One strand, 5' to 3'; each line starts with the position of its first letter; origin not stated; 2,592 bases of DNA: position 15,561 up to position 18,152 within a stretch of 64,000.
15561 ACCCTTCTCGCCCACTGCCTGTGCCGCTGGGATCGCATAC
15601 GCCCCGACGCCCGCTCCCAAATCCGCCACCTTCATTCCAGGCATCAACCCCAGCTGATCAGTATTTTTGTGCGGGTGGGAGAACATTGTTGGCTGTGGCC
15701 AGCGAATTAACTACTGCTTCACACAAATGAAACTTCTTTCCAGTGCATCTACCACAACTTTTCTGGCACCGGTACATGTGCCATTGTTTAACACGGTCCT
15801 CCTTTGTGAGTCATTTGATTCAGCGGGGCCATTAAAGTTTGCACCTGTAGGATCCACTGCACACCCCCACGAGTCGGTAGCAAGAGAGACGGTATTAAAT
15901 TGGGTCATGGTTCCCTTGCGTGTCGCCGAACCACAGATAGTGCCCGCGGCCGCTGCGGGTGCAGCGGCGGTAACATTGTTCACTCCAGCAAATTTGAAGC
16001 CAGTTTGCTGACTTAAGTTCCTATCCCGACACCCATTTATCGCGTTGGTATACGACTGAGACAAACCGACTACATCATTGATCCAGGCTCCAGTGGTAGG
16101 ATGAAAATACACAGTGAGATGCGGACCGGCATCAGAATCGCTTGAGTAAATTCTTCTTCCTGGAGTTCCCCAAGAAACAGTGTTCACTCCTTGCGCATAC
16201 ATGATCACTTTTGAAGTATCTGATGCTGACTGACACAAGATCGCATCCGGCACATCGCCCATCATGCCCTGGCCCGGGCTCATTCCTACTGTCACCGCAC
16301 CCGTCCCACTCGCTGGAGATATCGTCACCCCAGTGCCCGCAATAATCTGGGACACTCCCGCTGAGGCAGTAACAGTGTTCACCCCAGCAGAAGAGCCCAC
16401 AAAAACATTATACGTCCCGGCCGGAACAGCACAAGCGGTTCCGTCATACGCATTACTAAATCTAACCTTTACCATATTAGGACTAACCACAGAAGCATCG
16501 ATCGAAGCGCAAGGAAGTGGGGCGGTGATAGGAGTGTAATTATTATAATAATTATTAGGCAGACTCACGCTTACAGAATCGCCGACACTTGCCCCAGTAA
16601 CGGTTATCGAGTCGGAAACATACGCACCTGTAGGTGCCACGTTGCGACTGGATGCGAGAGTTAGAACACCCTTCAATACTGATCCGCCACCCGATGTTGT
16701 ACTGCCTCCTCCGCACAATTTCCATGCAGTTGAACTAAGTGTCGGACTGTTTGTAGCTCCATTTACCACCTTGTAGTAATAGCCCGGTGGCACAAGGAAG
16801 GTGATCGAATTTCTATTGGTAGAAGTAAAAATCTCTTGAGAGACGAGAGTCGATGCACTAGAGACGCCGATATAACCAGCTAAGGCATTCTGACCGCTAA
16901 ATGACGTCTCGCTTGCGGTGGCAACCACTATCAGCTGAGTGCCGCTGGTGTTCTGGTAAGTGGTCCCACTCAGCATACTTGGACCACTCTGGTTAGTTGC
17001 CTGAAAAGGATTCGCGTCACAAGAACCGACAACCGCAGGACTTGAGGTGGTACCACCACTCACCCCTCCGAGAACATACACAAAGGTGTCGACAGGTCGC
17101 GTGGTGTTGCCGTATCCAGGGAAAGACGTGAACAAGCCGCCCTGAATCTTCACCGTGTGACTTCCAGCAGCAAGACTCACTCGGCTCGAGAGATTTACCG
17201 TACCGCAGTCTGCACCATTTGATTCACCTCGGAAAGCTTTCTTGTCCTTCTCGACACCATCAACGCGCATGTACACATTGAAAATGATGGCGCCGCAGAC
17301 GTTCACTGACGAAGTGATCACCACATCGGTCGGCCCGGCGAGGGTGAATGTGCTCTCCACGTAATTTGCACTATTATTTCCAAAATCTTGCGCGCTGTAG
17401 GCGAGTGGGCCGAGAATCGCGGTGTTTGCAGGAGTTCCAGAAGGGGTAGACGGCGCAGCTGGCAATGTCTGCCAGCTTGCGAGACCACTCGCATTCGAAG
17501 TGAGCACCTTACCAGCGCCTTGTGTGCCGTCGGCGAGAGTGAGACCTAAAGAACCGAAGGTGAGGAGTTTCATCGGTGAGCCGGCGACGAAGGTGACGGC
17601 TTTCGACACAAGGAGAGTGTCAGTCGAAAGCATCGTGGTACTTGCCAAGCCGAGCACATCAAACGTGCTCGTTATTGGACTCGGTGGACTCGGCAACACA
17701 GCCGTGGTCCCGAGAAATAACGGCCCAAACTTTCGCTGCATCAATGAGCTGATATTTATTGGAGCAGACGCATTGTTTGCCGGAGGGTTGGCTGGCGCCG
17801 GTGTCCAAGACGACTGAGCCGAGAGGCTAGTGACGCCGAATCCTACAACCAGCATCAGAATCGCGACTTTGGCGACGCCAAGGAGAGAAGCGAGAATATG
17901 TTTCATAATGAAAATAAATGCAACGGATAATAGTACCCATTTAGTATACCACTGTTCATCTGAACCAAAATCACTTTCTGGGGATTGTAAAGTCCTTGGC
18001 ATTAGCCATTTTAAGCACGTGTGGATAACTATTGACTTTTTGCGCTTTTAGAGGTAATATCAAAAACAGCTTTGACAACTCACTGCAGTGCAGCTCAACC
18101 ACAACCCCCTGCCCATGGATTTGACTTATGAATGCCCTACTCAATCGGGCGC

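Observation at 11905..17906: Operon-like minus-strand cluster: giant S/T/G-rich secreted protein, SAM methyltransferase, orphan binding protein and five tandem diverged VirB2/TrbC-like pilin paralogs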

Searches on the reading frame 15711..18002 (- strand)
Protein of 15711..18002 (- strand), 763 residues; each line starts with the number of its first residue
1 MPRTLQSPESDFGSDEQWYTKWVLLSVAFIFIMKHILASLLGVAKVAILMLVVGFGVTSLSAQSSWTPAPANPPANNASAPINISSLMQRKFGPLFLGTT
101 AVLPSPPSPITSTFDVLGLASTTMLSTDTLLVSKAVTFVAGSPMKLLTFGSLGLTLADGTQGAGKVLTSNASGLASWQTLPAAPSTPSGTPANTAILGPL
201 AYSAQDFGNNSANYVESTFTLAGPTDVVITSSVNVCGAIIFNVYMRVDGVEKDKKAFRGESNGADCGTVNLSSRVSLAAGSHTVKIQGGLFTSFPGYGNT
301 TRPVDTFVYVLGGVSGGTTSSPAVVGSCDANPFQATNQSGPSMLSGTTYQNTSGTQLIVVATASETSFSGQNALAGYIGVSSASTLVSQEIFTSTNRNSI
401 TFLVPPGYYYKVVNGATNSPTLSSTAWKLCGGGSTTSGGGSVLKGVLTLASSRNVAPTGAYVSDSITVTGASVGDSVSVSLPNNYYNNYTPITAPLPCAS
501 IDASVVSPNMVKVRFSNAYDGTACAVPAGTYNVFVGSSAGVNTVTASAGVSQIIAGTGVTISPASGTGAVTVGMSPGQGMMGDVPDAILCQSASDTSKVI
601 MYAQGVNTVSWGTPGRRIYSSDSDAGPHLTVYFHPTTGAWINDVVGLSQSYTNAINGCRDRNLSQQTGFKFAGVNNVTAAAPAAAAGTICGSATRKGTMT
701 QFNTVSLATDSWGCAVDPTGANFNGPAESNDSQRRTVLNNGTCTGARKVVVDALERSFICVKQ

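Call 3: search_protein_families(library=pfam, proteins=[window:15711-18002:-], max_evalue=1)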
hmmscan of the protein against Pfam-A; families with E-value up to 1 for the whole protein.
window:15711-18002:- (763 aa): 0 families

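Call 15: find_homologous_proteins(query=window:15711-18002:-, max_evalue=0.001)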
Query window:15711-18002:- (763 aa): 15 proteins with E <= 0.001 among 8000 candidates.
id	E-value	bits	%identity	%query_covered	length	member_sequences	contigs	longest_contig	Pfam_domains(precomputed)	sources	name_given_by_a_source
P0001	0.0e+0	1577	100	96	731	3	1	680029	-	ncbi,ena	ncbi:MAG: hypothetical protein AAB391_01675 [Patescibacteria group bacterium]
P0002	9.9e-175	601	75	23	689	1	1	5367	-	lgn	-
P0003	6.9e-147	509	64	52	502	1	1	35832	-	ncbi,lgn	-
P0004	6.0e-125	436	42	72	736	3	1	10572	-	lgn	-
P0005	8.9e-96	340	53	36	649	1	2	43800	-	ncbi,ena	ncbi:MAG: hypothetical protein AAB511_01620 [Patescibacteria group bacterium]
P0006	2.1e-75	273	64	29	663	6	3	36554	-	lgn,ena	-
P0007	1.8e-66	243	52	38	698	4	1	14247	-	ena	-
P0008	9.3e-65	237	43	53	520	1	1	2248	-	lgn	-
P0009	2.6e-60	223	62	15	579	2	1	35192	-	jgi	jgi:hypothetical protein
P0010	1.3e-59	220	74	20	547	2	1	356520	PF21722.5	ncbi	-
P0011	2.6e-39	153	64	20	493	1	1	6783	PF21722.5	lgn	-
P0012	5.1e-38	149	61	19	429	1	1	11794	-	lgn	-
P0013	1.1e-24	105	40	33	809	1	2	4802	-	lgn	-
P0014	4.2e-22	96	49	16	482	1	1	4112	-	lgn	-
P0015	2.6e-10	57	78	4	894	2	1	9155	-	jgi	jgi:hypothetical protein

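Call 16: find_encoding_contigs(protein=P0004, flank=10000, max_places=2)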
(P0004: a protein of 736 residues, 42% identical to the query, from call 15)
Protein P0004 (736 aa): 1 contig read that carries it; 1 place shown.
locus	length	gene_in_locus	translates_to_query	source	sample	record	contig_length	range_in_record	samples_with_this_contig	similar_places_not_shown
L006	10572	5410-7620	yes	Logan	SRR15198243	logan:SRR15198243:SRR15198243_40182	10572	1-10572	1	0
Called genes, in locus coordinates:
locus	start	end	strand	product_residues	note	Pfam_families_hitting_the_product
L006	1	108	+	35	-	?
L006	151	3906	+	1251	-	PF00521:DNA_topoisoIV, PF14890:Intein_splicing, PF00521:DNA_topoisoIV, PF03989:DNA_gyraseA_C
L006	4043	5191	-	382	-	-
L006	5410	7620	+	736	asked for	-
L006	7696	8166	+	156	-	PF01209:Ubie_methyltran, PF05175:MTS (weak), PF08241:Methyltransf_11, PF08242:Methyltransf_12 (weak), PF13649:Methyltransf_25, PF13847:Methyltransf_31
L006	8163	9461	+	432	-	PF01547:SBP_bac_1, PF13416:SBP_bac_8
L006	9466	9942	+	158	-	PF18895:T4SS_pilin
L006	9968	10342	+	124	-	PF18895:T4SS_pilin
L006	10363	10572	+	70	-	?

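Call 17: find_encoding_contigs(protein=P0005, flank=10000, max_places=2)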
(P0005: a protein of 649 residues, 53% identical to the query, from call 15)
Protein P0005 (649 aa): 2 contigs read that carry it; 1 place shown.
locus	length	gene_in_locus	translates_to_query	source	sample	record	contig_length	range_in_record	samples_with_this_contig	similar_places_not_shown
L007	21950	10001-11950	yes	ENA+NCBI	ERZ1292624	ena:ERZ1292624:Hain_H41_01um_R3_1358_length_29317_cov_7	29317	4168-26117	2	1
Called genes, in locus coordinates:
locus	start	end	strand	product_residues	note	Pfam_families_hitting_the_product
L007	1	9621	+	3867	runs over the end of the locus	PF18887:MBG_3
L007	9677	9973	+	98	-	-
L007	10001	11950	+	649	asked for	-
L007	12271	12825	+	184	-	PF01923:Cob_adeno_trans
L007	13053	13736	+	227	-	PF27854:Heavy_Cys_CGP (weak)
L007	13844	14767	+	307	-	-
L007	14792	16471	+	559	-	PF05970:PIF1, PF13245:AAA_19, PF13401:AAA_22, PF13604:AAA_30, PF21530:Pif1_2B_dom (weak), PF14493:HTH_40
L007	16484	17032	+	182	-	-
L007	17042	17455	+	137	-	PF00293:NUDIX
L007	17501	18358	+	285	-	PF01636:APH (weak)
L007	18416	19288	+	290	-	PF00483:NTP_transferase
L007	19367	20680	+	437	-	PF00437:T2SSE, PF20720:nSTAND3 (weak)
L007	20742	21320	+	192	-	PF00753:Lactamase_B (faint), PF12706:Lactamase_B_2 (weak), PF13483:Lactamase_B_3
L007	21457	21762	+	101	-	PF01371:Trp_repressor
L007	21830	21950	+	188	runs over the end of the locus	PF18306:LDcluster4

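Call 18: find_encoding_contigs(protein=P0010, flank=10000, max_places=2)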
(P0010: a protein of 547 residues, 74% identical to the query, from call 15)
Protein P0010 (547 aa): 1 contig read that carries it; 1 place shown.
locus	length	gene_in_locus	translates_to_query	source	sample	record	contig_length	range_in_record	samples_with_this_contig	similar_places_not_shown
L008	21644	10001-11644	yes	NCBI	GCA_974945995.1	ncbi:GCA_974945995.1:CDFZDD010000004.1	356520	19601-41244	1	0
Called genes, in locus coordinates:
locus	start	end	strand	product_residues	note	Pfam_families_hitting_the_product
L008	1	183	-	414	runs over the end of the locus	PF03129:HGTP_anticodon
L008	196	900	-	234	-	PF10502:Peptidase_S26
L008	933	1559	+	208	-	PF01195:Pept_tRNA_hydro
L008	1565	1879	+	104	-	-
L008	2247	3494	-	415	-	PF21710:Spt6_S1 (faint), PF00575:S1, PF21543:CvfB_2nd (faint), PF23459:S1_RRP5 (faint), PF00575:S1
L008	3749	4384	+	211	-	PF13483:Lactamase_B_3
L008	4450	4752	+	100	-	-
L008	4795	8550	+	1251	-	PF00521:DNA_topoisoIV, PF14890:Intein_splicing, PF00521:DNA_topoisoIV, PF03989:DNA_gyraseA_C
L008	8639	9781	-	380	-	-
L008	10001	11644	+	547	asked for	PF21722:Gly_rich_2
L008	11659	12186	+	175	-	PF01135:PCMT, PF01209:Ubie_methyltran, PF05175:MTS (weak), PF13847:Methyltransf_31, PF08241:Methyltransf_11, PF08242:Methyltransf_12 (weak), PF13649:Methyltransf_25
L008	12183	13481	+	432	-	PF01547:SBP_bac_1, PF13416:SBP_bac_8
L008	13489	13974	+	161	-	PF18895:T4SS_pilin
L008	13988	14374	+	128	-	PF18895:T4SS_pilin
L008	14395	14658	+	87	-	PF18895:T4SS_pilin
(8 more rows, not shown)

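Call 35: search_protein_families(library=ncbifam, proteins=[window:15711-18002:-], max_evalue=0.01)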
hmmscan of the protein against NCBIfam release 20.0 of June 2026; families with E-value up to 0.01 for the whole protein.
window:15711-18002:- (763 aa): 0 families

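Call 71: predict_structure(alignment_id=A4)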
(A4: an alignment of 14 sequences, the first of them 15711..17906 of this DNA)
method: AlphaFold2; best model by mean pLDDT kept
length: 731 residues; sequences in the alignment: 14
mean_pLDDT: 49.4   pTM: 0.30
mean pLDDT of the five models: 49.4, 44.0, 43.4, 39.8, 37.8
residues with pLDDT >= 90: 5; 70-90: 122; 50-70: 144; < 50: 460
segments of 3 or more residues with pLDDT < 50: 1-3, 22-162, 281-295, 304-308, 399-433, 437-446, 460-466, 469-479, 485-600, 602-708
pLDDT, mean of each block of 10 residues (from residue 1): 50 57 43 34 33 32 30 35 27 32 32 40 40 39 40 37 53 56 80 83 67 87 71 72 87 73 53 65 38 48 50 84 80 60 85 83 69 87 67 70 36 32 36 48 46 53 49 45 46 38 34 28 30 34 34 35 40 34 40 42 47 41 42 34 32 39 44 41 45 39 41 58 56 48
secondary structure, 60 per line:
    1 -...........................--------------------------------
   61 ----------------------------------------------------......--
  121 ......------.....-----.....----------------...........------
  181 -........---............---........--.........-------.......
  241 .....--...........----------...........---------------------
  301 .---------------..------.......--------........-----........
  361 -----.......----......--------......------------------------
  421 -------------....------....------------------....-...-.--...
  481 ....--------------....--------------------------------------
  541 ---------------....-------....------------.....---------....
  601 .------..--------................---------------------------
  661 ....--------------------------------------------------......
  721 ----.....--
elements in order (helices of 4 or more, strands of 3 or more residues): H2-28 E113-118 E121-126 E133-137 E143-147 E164-174 E182-189 E193-204 E208-215 E218-226 E234-245 E248-258 E269-279 E325-331 E340-347 E353-360 E366-372 E377-382 E391-396 E434-437 E444-447 E466-469 E478-484 E499-502 E556-559 E567-570 E583-587 E597-601 H618-633 E661-664 E715-720 E725-729

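Call 73: fold_search(model_id=the predicted structure, library=pdb)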
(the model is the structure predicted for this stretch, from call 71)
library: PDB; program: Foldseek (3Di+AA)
matches with E <= 10: 1567; with E <= 0.001: 48
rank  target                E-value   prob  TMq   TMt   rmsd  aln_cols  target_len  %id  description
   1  5hkj                  1.4e-05  1.00  0.13  0.21  13.8       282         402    9  Single Chain Recombinant Globular Head of the Complement System Protein C1q (released 2016-03-02)
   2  5hzf                  2.7e-05  1.00  0.13  0.21  13.4       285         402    8  Single Chain Recombinant Globular Head of the Complement System Protein C1q in complex with magnesium (released 2016-03-02)
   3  4xup_F                2.8e-05  0.98  0.09  0.17  21.0       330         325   11  Structure of the N-terminal CBM22-1-CBM22-2 tandem domain from Paenibacillus barcinonensis Xyn10C (released 2015-06-03)
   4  2ygm_B                3.0e-05  1.00  0.15  0.25  13.4       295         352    9  THE X-RAY CRYSTAL STRUCTURE OF TANDEM CBM51 MODULES OF SP3GH98, THE FAMILY 98 GLYCOSIDE HYDROLASE FROM STREPTOCOCCUS P (released 2011-06-22)
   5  5x7o_A                3.0e-05  1.00  0.12  0.08  15.8       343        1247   12  Crystal structure of Paenibacillus sp. 598K alpha-1,6-glucosyltransferase (released 2017-07-26)
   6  4dou                  3.3e-05  1.00  0.13  0.21  14.1       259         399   11  Crystal Structure of a Single-chain Trimer of Human Adiponectin Globular Domain (released 2012-02-29)
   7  4xup_A                4.0e-05  0.97  0.09  0.18  18.2       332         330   11  Structure of the N-terminal CBM22-1-CBM22-2 tandem domain from Paenibacillus barcinonensis Xyn10C (released 2015-06-03)
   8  4xup_D                4.3e-05  0.99  0.10  0.20  17.7       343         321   10  Structure of the N-terminal CBM22-1-CBM22-2 tandem domain from Paenibacillus barcinonensis Xyn10C (released 2015-06-03)
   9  6za2_A                5.8e-05  1.00  0.13  0.09  17.3       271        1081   12  Crystal structure of dimeric latent PorU from Porphyromonas gingivalis (released 2021-09-29)
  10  6za2_B                9.2e-05  1.00  0.13  0.09  15.4       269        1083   12  Crystal structure of dimeric latent PorU from Porphyromonas gingivalis (released 2021-09-29)
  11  6sh9_B                1.1e-04  1.00  0.12  0.08  15.2       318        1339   11  EngBF DARPin Fusion 4b D12 (released 2019-11-06)
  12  4xup_B                1.3e-04  0.94  0.09  0.18  21.5       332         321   11  Structure of the N-terminal CBM22-1-CBM22-2 tandem domain from Paenibacillus barcinonensis Xyn10C (released 2015-06-03)
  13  3wnn_B                1.5e-04  1.00  0.11  0.11   9.6       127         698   19  D308A mutant of Bacillus circulans T-3040 cycloisomaltooligosaccharide glucanotransferase complexed with isomaltooctao (released 2014-02-05)
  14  6qev_B                1.5e-04  0.99  0.13  0.08  15.4       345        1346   12  EngBF DARPin Fusion 4b B6 (released 2019-11-06)
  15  5kca                  1.8e-04  1.00  0.12  0.11  14.2       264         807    9  Crystal structure of the Cbln1 C1q domain trimer in complex with the amino-terminal domain (ATD) of iGluR Delta-2 (GluD2 (released 2016-07-27)
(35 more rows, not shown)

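Call 74: search_protein_families(library=phrogs, proteins=[window:15711-17906:-], max_evalue=0.01)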
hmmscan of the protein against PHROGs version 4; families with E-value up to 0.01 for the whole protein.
window:15711-17906:- (731 aa): 0 families
